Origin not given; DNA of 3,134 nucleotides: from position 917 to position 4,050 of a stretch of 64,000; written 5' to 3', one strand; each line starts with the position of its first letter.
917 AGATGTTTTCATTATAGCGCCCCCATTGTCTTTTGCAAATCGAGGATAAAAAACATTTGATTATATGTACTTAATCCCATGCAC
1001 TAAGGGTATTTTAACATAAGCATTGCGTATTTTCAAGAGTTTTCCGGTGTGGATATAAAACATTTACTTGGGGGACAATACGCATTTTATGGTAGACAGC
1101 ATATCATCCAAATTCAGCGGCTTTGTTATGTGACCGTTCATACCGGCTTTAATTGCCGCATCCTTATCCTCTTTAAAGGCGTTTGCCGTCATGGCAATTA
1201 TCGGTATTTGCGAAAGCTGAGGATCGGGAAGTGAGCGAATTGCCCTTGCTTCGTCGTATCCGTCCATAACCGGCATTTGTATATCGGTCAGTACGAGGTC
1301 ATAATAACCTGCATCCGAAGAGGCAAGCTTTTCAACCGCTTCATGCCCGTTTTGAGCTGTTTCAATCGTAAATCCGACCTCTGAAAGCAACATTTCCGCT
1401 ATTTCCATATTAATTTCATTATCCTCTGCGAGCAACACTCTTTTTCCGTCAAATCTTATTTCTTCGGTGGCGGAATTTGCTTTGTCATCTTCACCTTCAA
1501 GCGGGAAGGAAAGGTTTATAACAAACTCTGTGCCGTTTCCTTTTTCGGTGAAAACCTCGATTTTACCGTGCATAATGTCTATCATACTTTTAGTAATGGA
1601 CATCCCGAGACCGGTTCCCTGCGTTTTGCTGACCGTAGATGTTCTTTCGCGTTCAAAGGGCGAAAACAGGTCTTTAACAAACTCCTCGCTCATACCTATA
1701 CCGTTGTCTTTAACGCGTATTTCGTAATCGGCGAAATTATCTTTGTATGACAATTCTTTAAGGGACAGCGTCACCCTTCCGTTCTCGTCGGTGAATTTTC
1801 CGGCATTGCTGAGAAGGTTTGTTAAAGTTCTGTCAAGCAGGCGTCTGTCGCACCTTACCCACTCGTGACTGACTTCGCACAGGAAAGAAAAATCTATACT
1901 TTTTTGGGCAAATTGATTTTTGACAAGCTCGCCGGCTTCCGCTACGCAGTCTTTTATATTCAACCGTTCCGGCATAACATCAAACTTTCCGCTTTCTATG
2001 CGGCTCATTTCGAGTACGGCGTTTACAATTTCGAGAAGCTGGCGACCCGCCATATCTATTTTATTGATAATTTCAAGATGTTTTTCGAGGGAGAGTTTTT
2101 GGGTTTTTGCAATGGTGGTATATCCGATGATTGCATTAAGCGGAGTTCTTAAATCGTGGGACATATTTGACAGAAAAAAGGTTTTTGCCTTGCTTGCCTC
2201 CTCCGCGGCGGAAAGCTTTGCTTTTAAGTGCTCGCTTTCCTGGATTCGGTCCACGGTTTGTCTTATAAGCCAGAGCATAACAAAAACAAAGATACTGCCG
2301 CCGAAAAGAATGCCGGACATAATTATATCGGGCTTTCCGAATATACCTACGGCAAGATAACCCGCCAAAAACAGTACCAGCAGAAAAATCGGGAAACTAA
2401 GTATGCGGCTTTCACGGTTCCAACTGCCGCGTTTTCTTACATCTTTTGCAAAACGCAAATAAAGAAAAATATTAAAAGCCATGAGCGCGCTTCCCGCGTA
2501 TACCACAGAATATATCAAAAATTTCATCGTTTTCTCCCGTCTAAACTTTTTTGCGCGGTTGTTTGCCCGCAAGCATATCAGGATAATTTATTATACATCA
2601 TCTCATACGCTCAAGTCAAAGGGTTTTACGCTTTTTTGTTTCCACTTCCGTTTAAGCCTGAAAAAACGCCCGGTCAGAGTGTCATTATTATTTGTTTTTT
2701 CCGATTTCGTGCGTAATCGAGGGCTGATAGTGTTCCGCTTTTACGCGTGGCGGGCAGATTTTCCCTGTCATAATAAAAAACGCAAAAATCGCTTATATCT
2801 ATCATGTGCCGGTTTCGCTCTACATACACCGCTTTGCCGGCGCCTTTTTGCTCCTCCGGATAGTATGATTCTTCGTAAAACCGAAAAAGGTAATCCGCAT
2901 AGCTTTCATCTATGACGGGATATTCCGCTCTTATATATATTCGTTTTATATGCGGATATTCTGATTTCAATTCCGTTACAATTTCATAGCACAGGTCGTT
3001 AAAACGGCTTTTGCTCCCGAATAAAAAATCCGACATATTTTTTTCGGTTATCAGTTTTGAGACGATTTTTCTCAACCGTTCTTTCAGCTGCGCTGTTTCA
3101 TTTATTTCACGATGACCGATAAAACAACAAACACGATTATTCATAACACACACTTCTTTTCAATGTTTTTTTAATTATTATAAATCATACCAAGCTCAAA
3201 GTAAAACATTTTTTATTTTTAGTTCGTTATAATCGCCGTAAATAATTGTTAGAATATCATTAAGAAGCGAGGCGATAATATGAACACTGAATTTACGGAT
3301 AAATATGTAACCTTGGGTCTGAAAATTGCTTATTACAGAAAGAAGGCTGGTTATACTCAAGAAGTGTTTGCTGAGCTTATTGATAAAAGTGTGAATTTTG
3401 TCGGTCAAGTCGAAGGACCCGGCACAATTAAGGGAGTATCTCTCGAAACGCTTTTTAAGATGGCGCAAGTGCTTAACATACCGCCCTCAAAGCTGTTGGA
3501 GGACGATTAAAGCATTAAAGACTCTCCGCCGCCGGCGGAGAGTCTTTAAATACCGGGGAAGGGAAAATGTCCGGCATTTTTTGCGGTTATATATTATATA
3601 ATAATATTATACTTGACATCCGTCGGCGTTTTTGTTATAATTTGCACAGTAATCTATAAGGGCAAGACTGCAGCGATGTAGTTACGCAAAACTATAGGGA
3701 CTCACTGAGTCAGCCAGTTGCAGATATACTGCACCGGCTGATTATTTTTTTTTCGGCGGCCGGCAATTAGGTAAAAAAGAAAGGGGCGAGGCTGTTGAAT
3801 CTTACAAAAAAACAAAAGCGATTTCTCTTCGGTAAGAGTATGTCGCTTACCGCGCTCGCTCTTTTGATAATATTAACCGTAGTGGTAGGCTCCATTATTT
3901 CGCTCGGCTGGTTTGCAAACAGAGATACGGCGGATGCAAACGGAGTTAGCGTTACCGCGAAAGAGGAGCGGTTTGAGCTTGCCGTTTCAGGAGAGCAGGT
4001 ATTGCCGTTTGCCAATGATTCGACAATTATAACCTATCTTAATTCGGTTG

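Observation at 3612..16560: Unrecognised operon: three tandem TasA/camelysin-like secreted paralogs plus a 3290-aa GLUG-repeat giant protein, with a consensus promoter, riboswitch-like leader and terminator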

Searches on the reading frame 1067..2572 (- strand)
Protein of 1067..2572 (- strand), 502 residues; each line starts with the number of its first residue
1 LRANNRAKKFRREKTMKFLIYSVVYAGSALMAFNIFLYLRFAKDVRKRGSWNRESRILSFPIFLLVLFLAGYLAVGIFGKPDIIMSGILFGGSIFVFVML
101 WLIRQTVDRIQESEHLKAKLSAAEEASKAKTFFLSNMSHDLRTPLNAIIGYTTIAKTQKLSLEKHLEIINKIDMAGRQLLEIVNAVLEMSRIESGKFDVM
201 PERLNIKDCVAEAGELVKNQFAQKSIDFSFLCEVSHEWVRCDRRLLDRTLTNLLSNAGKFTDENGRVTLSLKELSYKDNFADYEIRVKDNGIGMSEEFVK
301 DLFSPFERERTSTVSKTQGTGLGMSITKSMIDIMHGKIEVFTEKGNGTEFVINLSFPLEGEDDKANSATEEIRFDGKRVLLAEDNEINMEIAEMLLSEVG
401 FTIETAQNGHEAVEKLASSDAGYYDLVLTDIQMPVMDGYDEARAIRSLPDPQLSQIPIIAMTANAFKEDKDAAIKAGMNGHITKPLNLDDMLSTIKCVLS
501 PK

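Call 37: search_protein_families(library=pfam, proteins=[window:1067-2572:-], max_evalue=0.001)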
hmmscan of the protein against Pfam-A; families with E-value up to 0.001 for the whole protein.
window:1067-2572:- (502 aa): 3 families
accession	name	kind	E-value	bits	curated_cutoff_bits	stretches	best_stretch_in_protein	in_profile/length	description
PF00072.30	Response_reg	-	4.6e-25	88.4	30.2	1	379-495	1-110/111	Response regulator receiver domain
PF02518.31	HATPase_c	-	8e-24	84.7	26.4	1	242-356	2-109/111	Histidine kinase-, DNA gyrase B-, and HSP90-like ATPase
PF00512.31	HisKA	-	2.8e-16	59.8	26.9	1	130-195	2-66/66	His Kinase A (phospho-acceptor) domain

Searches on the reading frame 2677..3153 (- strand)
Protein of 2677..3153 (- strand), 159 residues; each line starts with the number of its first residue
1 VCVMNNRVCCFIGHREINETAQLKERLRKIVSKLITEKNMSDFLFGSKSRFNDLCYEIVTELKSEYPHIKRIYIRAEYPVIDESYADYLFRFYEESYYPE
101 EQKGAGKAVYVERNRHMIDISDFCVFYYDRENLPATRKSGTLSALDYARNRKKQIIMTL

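Call 37: search_protein_families(library=pfam, proteins=[window:2677-3153:-], max_evalue=0.001)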
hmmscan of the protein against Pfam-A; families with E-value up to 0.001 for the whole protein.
window:2677-3153:- (159 aa): 1 family
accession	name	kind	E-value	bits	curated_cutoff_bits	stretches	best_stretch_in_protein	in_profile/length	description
PF06908.16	YpsA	-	3.6e-08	34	27.7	1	19-156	20-161/168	YspA SLOG family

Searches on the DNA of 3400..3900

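Call 8: search_rna_families(source=window, start=3400, end=3900, threshold=evalue, max_evalue=10)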
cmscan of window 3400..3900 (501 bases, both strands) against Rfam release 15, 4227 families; matches with E-value up to 10: 7.
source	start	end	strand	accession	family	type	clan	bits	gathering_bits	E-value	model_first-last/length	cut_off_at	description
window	3652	3726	+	RF03167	c-di-GMP-I-GGC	Cis-reg; riboswitch;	CL00126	43.6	59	4.8e-09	1-80/80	no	c-di-GMP-I-GGC riboswitch aptamer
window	3513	3551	-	RF03996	mir-3012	Gene; miRNA;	-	20.9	90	0.28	1-68/68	no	mir-3012 microRNA precursor family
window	3513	3555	-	RF03701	mir-4041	Gene; miRNA;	-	20.6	74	0.35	1-54/54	no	mir-4041 microRNA precursor family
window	3515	3549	+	RF03701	mir-4041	Gene; miRNA;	-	19.9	74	0.52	7-48/54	no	mir-4041 microRNA precursor family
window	3575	3680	+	RF02911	Baculoviridae_NAE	Cis-reg;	-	19.4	51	1.7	1-200/200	no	Baculoviridae Nucleocapsid Assembly essential Element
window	3495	3560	+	RF02922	RAGATH-32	Cis-reg;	-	14.5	41.8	0.85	1-78/78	no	RAGATH-32 RNA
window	3516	3547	-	RF02768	Ysr155_RyfD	Gene; sRNA;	-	13.9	42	3.6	1-140/140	no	Yersinia sRNA 155(RyfD)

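Call 10: search_rna_families(source=window, start=3600, end=3800, threshold=evalue, max_evalue=1, show_alignments=2)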
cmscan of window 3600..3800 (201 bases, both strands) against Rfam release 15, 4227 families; matches with E-value up to 1: 1.
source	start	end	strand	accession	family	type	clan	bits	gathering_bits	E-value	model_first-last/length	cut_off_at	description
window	3652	3726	+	RF03167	c-di-GMP-I-GGC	Cis-reg; riboswitch;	CL00126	43.6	59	1.9e-09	1-80/80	no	c-di-GMP-I-GGC riboswitch aptamer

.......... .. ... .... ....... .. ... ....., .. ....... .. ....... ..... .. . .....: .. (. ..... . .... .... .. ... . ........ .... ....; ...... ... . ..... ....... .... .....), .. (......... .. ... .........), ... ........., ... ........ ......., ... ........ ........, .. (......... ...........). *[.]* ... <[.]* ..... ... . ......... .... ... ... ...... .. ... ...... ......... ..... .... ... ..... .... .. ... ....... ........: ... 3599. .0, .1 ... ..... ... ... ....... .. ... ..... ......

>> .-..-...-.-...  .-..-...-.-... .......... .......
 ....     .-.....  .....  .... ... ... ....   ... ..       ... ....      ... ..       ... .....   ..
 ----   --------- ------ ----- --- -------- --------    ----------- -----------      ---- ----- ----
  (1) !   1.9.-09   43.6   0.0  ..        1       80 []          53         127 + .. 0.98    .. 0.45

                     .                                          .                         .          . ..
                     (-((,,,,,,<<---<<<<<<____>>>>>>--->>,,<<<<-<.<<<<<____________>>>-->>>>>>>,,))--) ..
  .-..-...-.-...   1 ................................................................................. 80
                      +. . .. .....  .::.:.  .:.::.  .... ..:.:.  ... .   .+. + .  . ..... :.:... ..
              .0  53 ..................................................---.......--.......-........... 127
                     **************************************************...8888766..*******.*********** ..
